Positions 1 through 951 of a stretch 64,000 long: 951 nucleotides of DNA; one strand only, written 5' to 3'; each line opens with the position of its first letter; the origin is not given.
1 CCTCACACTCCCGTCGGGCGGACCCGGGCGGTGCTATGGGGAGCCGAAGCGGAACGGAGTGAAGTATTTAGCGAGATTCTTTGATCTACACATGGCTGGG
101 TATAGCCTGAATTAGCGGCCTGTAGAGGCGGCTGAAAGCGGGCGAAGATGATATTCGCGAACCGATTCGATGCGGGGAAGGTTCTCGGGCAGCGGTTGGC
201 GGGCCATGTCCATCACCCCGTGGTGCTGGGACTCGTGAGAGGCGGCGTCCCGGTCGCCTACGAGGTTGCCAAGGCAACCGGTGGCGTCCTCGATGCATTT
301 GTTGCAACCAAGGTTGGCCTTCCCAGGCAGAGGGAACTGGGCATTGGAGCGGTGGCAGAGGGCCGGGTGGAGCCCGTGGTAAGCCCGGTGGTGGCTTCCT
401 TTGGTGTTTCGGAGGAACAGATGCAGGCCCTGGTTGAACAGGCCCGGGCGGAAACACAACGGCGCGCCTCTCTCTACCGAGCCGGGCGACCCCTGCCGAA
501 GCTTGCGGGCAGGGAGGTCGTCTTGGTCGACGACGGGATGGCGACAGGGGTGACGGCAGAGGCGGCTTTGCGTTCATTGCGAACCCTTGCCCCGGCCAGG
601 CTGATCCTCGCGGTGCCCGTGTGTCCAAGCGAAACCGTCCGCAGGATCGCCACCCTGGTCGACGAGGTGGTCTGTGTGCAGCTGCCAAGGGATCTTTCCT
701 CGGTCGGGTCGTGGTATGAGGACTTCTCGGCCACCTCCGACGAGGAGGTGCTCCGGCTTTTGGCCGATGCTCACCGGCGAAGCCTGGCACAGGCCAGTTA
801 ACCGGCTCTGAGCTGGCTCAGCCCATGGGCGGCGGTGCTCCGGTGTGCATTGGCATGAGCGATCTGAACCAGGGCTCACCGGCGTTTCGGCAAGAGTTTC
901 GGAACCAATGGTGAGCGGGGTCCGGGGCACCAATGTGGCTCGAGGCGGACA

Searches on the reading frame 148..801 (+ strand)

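Call 38: search_protein_families(library=pfam, proteins=[window:148-801:+], max_evalue=0.000001)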
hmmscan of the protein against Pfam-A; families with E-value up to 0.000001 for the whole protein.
window:148-801:+ (217 aa): 1 family
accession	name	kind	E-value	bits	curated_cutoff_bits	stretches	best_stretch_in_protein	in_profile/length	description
PF00156.33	Pribosyltran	-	1.7e-13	50.6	26.3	1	22-178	29-144/158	Phosphoribosyl transferase domain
